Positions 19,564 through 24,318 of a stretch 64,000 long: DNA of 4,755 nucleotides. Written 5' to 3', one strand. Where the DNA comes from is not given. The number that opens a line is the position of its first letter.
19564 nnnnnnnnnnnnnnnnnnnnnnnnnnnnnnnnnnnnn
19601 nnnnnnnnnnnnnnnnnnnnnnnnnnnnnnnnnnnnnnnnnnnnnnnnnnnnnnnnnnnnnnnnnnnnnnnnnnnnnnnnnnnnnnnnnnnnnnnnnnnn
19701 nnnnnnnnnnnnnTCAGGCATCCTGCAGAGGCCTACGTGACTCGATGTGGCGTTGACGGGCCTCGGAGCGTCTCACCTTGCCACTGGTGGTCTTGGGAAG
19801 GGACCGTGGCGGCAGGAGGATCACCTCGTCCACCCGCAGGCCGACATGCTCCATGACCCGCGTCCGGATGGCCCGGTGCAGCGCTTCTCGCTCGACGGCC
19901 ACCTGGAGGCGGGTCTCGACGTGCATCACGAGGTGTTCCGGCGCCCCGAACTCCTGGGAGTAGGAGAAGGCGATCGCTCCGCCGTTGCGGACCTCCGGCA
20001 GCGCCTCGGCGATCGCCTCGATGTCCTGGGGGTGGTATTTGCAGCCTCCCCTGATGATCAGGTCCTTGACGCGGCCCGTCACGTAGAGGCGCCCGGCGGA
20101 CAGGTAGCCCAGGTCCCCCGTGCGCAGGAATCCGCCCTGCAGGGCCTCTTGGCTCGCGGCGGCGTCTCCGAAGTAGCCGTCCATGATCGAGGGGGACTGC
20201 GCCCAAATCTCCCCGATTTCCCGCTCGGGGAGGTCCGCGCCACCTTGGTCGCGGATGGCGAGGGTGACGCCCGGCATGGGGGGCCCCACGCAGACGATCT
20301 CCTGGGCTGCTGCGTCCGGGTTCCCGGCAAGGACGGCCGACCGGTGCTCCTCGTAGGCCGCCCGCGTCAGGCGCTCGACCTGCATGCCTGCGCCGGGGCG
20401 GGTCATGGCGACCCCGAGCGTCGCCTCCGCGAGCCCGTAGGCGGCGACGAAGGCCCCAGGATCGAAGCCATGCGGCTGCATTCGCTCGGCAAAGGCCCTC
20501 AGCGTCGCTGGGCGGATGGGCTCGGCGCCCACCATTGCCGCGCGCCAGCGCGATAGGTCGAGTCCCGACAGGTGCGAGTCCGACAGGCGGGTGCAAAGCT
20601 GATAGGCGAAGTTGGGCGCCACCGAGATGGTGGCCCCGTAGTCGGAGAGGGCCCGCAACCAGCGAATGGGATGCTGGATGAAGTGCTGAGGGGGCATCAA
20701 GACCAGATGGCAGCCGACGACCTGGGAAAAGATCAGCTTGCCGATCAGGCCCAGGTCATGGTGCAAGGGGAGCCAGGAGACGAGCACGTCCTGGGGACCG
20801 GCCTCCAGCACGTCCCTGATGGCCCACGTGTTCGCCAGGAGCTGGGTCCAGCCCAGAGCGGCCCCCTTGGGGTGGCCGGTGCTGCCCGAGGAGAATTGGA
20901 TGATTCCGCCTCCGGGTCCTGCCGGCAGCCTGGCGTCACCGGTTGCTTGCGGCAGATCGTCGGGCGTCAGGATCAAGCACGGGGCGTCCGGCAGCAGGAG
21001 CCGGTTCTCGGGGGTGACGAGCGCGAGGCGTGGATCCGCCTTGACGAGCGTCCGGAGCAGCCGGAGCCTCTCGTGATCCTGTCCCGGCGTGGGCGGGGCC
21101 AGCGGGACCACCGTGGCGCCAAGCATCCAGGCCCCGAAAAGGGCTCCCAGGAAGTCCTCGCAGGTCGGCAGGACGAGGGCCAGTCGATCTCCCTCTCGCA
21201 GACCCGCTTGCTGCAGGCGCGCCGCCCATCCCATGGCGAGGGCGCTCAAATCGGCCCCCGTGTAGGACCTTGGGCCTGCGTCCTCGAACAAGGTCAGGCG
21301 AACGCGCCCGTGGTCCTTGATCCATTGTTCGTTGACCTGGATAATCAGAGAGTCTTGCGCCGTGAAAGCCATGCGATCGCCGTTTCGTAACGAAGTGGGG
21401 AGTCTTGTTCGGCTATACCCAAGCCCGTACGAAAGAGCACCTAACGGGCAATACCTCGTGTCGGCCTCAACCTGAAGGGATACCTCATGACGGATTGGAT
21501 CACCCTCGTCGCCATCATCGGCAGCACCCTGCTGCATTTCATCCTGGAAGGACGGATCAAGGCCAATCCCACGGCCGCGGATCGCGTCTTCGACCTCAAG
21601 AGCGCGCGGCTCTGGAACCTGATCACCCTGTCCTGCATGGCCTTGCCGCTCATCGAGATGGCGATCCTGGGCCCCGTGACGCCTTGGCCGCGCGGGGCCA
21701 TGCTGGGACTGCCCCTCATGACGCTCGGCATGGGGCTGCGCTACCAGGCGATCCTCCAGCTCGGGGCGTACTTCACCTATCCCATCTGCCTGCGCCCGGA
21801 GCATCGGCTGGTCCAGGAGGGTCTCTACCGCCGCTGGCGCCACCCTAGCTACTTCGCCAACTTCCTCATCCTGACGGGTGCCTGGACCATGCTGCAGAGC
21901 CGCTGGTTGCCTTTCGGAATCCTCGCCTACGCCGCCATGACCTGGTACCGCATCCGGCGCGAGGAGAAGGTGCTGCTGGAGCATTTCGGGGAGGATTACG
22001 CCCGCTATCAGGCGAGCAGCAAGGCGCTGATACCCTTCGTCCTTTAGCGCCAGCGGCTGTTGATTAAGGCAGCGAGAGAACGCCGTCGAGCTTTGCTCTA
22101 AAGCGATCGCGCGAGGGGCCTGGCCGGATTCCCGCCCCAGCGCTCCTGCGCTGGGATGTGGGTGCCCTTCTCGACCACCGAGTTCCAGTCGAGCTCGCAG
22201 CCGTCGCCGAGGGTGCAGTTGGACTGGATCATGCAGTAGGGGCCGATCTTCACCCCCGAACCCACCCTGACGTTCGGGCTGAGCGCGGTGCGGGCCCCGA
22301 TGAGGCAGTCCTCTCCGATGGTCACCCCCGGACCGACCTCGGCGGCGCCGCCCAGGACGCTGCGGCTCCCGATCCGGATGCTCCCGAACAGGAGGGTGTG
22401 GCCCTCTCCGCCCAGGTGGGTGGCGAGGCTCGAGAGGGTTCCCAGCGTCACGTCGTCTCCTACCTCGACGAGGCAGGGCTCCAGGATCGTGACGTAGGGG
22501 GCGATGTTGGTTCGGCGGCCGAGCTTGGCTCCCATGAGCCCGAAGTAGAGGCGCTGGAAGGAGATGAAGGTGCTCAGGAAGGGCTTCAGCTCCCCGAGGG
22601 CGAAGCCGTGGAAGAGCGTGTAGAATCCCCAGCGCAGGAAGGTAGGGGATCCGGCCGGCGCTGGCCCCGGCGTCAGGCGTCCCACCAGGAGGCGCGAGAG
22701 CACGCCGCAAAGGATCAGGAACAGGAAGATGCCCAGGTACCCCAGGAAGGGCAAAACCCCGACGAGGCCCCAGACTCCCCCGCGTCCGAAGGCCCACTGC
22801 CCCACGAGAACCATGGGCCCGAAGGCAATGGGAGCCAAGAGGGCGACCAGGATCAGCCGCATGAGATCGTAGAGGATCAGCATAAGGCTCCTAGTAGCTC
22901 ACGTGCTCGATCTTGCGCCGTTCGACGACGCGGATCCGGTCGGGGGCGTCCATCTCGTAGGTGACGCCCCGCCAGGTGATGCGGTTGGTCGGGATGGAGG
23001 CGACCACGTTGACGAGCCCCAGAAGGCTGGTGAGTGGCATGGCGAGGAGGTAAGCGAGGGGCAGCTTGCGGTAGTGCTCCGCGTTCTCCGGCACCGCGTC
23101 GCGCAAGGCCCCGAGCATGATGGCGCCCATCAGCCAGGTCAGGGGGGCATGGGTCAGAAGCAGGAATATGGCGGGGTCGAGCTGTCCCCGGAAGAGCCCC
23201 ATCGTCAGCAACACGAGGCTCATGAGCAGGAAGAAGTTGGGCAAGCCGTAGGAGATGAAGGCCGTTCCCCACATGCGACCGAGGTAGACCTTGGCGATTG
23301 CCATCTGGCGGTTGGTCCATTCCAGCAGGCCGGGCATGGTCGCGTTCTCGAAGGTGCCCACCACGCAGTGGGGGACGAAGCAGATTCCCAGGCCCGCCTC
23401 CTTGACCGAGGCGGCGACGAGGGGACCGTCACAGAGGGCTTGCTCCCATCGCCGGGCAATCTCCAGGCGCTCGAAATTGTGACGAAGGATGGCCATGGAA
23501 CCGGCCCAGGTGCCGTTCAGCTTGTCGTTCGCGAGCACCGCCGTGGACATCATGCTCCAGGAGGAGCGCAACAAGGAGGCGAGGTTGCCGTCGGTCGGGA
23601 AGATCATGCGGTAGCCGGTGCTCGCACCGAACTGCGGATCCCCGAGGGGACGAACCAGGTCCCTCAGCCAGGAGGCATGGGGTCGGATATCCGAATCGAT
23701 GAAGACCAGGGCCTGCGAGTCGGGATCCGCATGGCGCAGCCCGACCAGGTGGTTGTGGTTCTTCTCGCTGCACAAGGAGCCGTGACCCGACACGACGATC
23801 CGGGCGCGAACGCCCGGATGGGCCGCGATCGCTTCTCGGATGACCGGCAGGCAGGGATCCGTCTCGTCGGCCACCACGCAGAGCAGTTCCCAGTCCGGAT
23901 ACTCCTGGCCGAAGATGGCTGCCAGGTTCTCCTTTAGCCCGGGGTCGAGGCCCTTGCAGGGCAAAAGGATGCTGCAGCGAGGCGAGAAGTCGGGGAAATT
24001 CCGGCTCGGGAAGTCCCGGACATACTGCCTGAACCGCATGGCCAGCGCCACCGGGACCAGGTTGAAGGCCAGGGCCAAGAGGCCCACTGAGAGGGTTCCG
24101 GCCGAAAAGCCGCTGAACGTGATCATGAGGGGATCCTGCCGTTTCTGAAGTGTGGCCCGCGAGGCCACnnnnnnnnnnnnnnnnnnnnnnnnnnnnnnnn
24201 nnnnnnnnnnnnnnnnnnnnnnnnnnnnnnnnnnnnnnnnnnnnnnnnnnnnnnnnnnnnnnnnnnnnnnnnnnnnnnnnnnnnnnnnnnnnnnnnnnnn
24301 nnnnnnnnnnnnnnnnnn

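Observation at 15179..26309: Discrete-enzyme lipid cluster mixing mycolate-type and OleA-type head-to-head condensation parts with GT and MMPL export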

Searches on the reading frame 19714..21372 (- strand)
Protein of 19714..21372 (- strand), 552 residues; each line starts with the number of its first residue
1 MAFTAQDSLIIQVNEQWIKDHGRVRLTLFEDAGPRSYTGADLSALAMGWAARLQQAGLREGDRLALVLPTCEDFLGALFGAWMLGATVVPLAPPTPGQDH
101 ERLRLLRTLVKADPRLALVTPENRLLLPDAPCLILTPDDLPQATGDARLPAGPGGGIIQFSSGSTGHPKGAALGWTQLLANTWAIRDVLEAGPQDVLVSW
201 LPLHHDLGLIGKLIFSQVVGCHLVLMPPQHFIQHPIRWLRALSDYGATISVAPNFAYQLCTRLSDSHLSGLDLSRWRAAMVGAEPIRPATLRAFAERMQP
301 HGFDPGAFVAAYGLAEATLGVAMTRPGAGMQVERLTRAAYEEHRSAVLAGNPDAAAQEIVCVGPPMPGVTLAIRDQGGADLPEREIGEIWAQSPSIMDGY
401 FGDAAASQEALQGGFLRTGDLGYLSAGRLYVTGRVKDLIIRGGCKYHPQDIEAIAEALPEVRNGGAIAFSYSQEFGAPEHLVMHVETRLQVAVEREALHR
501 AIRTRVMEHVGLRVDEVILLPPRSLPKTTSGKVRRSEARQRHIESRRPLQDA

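Call 3: search_protein_families(library=pfam, proteins=[window:19714-21372:-], max_evalue=0.001)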
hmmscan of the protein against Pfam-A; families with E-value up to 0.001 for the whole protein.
window:19714-21372:- (552 aa): 2 families
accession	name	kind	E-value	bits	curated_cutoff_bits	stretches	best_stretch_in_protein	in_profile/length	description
PF00501.34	AMP-binding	-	6.6e-53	180.3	29.9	1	32-401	17-384/384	AMP-binding enzyme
PF23024.1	AMP-dom_DIP2-like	-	0.00012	22.5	27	1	437-545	2-103/110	Disco-interacting protein 2-like, AMP domain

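Call 4: search_protein_families(library=ncbifam, proteins=[window:19714-21372:-], max_evalue=0.001)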
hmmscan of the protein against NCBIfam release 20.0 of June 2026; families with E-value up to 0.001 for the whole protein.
window:19714-21372:- (552 aa): 100 families (the best 25 are shown)
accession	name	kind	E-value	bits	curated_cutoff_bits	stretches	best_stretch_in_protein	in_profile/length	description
NF006624.1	PRK09192.1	subfamily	1.3e-124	416.7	600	1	39-544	47-562/567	fatty acyl-AMP ligase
NF005850.0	PRK07768.1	subfamily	1.5e-109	366.8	572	1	30-541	23-542/545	long-chain-fatty-acid--CoA ligase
NF004282.0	PRK05691.1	subfamily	2.1e-109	365.9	4090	1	3-542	5-558/4334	non-ribosomal peptide synthase/polyketide synthase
NF004510.0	PRK05851.1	equivalog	9.2e-82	274.8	621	1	40-541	35-519/525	long-chain-fatty acid--ACP ligase MbtM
NF004509.1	PRK05850.1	subfamily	2.1e-77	260.8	775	1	36-542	37-568/578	fatty-acid--AMP ligase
NF009124.0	PRK12476.1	subfamily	6.1e-74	249.3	922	2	46-409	78-452/612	fatty acyl-AMP ligase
NF040633.1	FadD32_Coryne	exception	3.3e-68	230.5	875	1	157-542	205-612/614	FadD32-like long-chain-fatty-acid--AMP ligase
NF038339.3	FAAL_FadD32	equivalog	5.1e-68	229.7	975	1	40-544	56-610/625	long-chain-fatty-acid--AMP ligase FadD32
NF038337.1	FAAL_FadD21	exception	1e-59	202.6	1100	1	59-540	60-567/579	fatty-acid--AMP ligase FAAL21/FadD21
NF038338.1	FAAL_FadD28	exception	2.6e-57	194.5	1100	1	49-541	51-569/580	fatty-acid--AMP ligase FAAL28/FadD28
NF004837.0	PRK06187.1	subfamily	5.5e-53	180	476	2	158-544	175-524/531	long-chain-fatty-acid--CoA ligase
NF004114.0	PRK05605.1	equivalog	3.2e-44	151.2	766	3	345-544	376-571/575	long-chain-fatty-acid--CoA ligase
NF004511.1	PRK05852.1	equivalog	4.2e-43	147.7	650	1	40-541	30-503/505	FadD7 family fatty acid--CoA ligase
NF005702.0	PRK07514.1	subfamily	1.5e-38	132.4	558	1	158-543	162-501/506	malonyl-CoA synthase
NF005714.0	PRK07529.1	subfamily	4.5e-37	127.7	632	2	346-544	377-578/640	acyl-CoA synthetase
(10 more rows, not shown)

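Call 23: search_solved_structures(query=window:19714-21372:-, max_evalue=1e-30)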
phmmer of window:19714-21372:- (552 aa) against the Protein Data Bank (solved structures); distinct sequences matched with E-value up to 1e-30: 18.
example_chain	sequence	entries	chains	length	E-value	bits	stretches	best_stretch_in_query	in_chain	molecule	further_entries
3pbk_A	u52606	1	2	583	8.5e-91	308.3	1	42-543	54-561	Fatty Acyl-Adenylate Ligase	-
7r7f_A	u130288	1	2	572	2e-80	274.1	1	36-539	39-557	Polyketide synthase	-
7r7g_A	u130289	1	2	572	2.6e-80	273.7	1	36-539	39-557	Polyketide synthase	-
7r7e_A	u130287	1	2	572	4.1e-80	273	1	36-539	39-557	Polyketide synthase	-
3kxw_A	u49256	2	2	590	5.7e-74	252.8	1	40-548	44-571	Saframycin Mx1 synthetase B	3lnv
8hd4_A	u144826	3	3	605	2e-59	204.8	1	50-543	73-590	Long-chain-fatty-acid--AMP ligase FadD23 | Fatty-acid-CoA ligase FadD23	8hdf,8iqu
5d6j_A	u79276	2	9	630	5.3e-59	203.4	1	27-544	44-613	Acyl-CoA synthase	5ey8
5icr_A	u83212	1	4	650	6.2e-59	203.1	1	27-544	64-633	Acyl-CoA synthase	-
6ulx_A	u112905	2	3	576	6.4e-54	186.6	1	146-543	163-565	Amino acid adenylation domain-containing protein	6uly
6ulw_A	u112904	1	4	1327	4.8e-53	183.7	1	147-543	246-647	Amino acid adenylation domain-containing protein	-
5ey9_A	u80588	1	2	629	2e-52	181.7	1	31-544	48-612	Long-chain-fatty-acid--AMP ligase FadD32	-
5hm3_A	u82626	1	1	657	4.1e-52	180.6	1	15-544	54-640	Long-chain-fatty-acid--AMP ligase FadD32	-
4r0m_B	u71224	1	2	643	7.5e-51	176.5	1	41-540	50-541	McyG protein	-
7wua_A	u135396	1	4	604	1.8e-50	175.2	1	34-544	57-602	Acyl-CoA synthase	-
5d6n_A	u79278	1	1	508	2.3e-47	165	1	15-434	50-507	Acyl-CoA synthase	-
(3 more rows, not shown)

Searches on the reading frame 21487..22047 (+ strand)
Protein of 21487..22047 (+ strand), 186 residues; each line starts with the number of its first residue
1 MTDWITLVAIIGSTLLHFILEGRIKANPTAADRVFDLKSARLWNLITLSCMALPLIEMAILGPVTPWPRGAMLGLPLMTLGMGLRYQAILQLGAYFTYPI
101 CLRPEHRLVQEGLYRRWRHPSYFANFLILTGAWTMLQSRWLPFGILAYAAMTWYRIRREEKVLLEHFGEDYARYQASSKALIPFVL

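Call 3: search_protein_families(library=pfam, proteins=[window:21487-22047:+], max_evalue=0.001)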
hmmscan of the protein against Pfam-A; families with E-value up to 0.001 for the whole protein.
window:21487-22047:+ (186 aa): 3 families
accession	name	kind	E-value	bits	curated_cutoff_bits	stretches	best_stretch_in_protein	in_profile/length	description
PF04140.19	ICMT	-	2.7e-16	60.2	24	1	77-164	4-94/95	Isoprenylcysteine carboxyl methyltransferase (ICMT) family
PF04191.18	PEMT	-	7.5e-12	46.1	25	1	72-169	4-104/105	Phospholipid methyltransferase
PF06966.17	DUF1295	-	1.3e-06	28.5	20.4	1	46-177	96-234/235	Protein of unknown function (DUF1295)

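Call 4: search_protein_families(library=ncbifam, proteins=[window:21487-22047:+], max_evalue=0.001)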
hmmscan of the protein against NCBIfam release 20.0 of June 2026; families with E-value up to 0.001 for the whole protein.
window:21487-22047:+ (186 aa): 3 families
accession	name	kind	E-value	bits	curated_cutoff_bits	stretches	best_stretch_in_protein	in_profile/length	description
NF040696.1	isopcys_mtase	equivalog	1.8e-20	73.6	160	1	7-184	8-189/190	protein-S-isoprenylcysteine O-methyltransferase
TIGR04571.1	LmtA_Leptospira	exception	1.7e-06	27.9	325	1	109-183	89-164/252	lipid A Kdo2 1-phosphate O-methyltransferase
NF045656.1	MeththiolMtaseMddA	equivalog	0.0002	20.7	270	1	110-183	167-238/238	methanethiol S-methyltransferase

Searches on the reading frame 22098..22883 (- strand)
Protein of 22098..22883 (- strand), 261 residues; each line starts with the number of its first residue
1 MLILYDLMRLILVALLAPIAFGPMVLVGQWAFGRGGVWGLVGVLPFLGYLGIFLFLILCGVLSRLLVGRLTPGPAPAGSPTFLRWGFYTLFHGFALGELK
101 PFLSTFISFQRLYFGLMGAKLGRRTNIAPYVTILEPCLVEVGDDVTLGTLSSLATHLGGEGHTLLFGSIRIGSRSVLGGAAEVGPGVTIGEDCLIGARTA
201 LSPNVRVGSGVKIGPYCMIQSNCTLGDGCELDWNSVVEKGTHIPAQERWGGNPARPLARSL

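Call 3: search_protein_families(library=pfam, proteins=[window:22098-22883:-], max_evalue=0.001)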
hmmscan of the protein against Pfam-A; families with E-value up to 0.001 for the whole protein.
window:22098-22883:- (261 aa): 4 families
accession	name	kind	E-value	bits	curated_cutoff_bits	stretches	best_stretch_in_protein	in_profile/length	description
PF00132.30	Hexapep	-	2.8e-18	65.2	27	2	204-231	1-28/36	Bacterial transferase hexapeptide (six repeats)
PF14602.12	Hexapep_2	-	1.5e-06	28.2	27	2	169-197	2-28/34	Hexapeptide repeat of succinyl-transferase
PF25084.1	LbH_EIF2B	-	1.8e-05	25.1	54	1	171-243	12-81/105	EIF2B subunit epsilon LbH domain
PF21711.3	DCTN5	-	7.5e-05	22.9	40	1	182-253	86-150/182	Dynactin subunit 5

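Call 4: search_protein_families(library=ncbifam, proteins=[window:22098-22883:-], max_evalue=0.001)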
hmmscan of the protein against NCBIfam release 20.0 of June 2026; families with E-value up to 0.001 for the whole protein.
window:22098-22883:- (261 aa): 23 families
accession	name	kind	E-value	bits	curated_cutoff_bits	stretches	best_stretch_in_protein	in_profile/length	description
TIGR02353.1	NRPS_term_dom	equivalog_domain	1.4e-20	73.3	423.1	2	109-199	588-676/695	Pls/PosA family non-ribosomal peptide synthetase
TIGR01853.1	lipid_A_lpxD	equivalog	2.2e-16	59.7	242.5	3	169-227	117-175/325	UDP-3-O-(3-hydroxymyristoyl)glucosamine N-acyltransferase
NF002060.0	PRK00892.1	subfamily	1.1e-12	47.7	207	1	171-243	110-182/345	UDP-3-O-(3-hydroxymyristoyl)glucosamine N-acyltransferase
TIGR03570.1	NeuD_NnaD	subfamily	3.4e-11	43.1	160.8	2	126-197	119-182/202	NeuD/PglB/VioB family sugar acetyltransferase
NF003657.0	PRK05289.1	equivalog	4.4e-11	42.4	226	1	201-246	12-57/264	acyl-ACP--UDP-N-acetylglucosamine O-acyltransferase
TIGR01852.1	lipid_A_lpxA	equivalog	1.2e-10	41.2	231.05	1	201-245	7-51/254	acyl-ACP--UDP-N-acetylglucosamine O-acyltransferase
NF007797.0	PRK10502.1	subfamily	1.4e-10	41.1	192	0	163-204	120-161/183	WcaF family extracellular polysaccharide biosynthesis acetyltransferase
NF058585.1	HptprglPActTf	PfamEq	2.1e-10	40.4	300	1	100-208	40-146/172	heptaprenylglyceryl phosphate O-acetyltransferase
TIGR01173.1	glmU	equivalog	3.2e-10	39.4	366.85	2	185-240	261-315/452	bifunctional UDP-N-acetylglucosamine diphosphorylase/glucosamine-1-phosphate N-acetyltransferase GlmU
NF007240.0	PRK09677.1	equivalog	2.1e-07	30.6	243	0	158-200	120-162/192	putative lipopolysaccharide biosynthesis O-acetyl transferase WbbJ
NF007499.0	PRK10092.1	equivalog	1.8e-06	27.9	314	0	201-257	126-180/183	maltose O-acetyltransferase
TIGR04008.1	WcaF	equivalog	6.9e-06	26.1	326.3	0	168-201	124-157/180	colanic acid biosynthesis acetyltransferase WcaF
NF038307.1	EPS_acetyl_HpsU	equivalog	2.7e-05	23.8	305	0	108-257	41-175/178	hormogonium polysaccharide biosynthesis acetyltransferase HpsU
NF010940.0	PRK14360.1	equivalog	4.4e-05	22.2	602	1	144-232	256-341/452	bifunctional UDP-N-acetylglucosamine diphosphorylase/glucosamine-1-phosphate N-acetyltransferase GlmU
NF000311.1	Vat_ABCDEFH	equivalog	6.4e-05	22.6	300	0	204-256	110-160/201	Vat family streptogramin A O-acetyltransferase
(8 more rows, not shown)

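Call 48: search_solved_structures(query=window:22098-22883:-, max_evalue=0.001)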
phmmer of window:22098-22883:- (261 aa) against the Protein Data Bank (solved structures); distinct sequences matched with E-value up to 0.001: 53.
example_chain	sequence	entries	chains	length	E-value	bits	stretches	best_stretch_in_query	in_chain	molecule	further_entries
4e6t_A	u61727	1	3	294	1.3e-08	37.9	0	192-242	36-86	Acyl-[acyl-carrier-protein]--UDP-N-acetylglucosamine O-acyltransferase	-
4e6u_A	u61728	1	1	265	1.3e-08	37.9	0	194-242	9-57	Acyl-[acyl-carrier-protein]--UDP-N-acetylglucosamine O-acyltransferase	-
9f5x_u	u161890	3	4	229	2.1e-08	37.2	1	141-257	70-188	CAG1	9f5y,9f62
3r0s_A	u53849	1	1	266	4.4e-08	36.2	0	163-205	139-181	Acyl-[acyl-carrier-protein]--UDP-N-acetylglucosamine O-acyltransferase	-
4e75_A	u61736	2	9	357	2.8e-07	33.5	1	166-231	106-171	UDP-3-O-acylglucosamine N-acyltransferase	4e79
7oj6_A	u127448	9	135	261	3.5e-07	33.2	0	169-256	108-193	Acyl-[acyl-carrier-protein]-UDP-N-acetylglucosamine O-acyltransferase | Acyl-[acyl-carrier-protein]--UDP-N-acetylglucosamine O-acyltransferase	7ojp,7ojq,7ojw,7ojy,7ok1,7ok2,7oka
5dem_A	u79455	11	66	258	4.3e-07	32.9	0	169-256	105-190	Acyl-[acyl-carrier-protein]--UDP-N-acetylglucosamine O-acyltransferase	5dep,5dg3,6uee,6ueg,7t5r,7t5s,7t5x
4eqy_A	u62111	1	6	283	4.6e-07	32.8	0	199-250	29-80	Acyl-[acyl-carrier-protein]--UDP-N-acetylglucosamine O-acyltransferase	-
7whr_B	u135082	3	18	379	1.1e-06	31.5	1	192-239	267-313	Nucleotidyl transferase family protein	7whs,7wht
8cu9_A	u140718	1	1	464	1.6e-06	31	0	189-240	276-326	Bifunctional UDP-N-acetylglucosamine diphosphorylase/glucosamine-1-phosphate N-acetyltrans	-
6uec_A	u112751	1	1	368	2.4e-06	30.4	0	143-228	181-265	UDP-3-O-acylglucosamine N-acyltransferase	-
6ued_A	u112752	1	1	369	2.5e-06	30.4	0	143-228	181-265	UDP-3-O-acylglucosamine N-acyltransferase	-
7ar9_z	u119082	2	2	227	2.5e-06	30.4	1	134-257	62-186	CA3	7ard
3pmo_A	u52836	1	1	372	2.7e-06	30.3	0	143-228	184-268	UDP-3-O-[3-hydroxymyristoyl] glucosamine N-acyltransferase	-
5jxx_A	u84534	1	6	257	3e-06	30.2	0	173-228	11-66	Acyl-[acyl-carrier-protein]--UDP-N-acetylglucosamine O-acyltransferase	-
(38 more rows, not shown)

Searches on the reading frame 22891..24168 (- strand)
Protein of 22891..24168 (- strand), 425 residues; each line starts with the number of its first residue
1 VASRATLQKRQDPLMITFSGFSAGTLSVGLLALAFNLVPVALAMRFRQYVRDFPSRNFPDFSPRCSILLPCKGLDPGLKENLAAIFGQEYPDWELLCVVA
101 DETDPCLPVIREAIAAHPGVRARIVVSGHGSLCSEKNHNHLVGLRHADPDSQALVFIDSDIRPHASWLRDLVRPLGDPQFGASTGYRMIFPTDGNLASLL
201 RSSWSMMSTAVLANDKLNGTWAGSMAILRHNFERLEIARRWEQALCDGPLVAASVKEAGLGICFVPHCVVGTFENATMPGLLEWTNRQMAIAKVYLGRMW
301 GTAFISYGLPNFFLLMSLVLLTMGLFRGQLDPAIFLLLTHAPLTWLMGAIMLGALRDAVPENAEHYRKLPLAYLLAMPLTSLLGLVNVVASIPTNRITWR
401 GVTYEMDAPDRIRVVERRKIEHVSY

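Call 3: search_protein_families(library=pfam, proteins=[window:22891-24168:-], max_evalue=0.001)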
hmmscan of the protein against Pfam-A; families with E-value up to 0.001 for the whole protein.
window:22891-24168:- (425 aa): 3 families
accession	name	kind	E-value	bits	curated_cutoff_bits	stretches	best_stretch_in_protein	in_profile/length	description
PF13641.12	Glyco_tranf_2_3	-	2.6e-09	37.9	27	1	63-282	1-221/230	Glycosyltransferase like family 2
PF13506.12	Glyco_transf_21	-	5.7e-08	32.9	21.7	1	118-271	1-153/174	Glycosyl transferase family 21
PF00535.33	Glycos_transf_2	-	6.1e-08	33.2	23.3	1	66-202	1-130/168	Glycosyl transferase family 2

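Call 4: search_protein_families(library=ncbifam, proteins=[window:22891-24168:-], max_evalue=0.001)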
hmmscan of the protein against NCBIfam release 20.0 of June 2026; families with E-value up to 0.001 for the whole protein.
window:22891-24168:- (425 aa): 2 families
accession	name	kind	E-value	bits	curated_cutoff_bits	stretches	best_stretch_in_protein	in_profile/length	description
TIGR03472.1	HpnI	equivalog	1.3e-29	103.2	310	1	29-412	12-370/373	bacteriohopanetetrol glucosamine biosynthesis glycosyltransferase HpnI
TIGR03965.1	mycofact_glyco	equivalog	1.1e-05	24.6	280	1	62-185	73-189/467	mycofactocin biosynthesis glycosyltransferase MftF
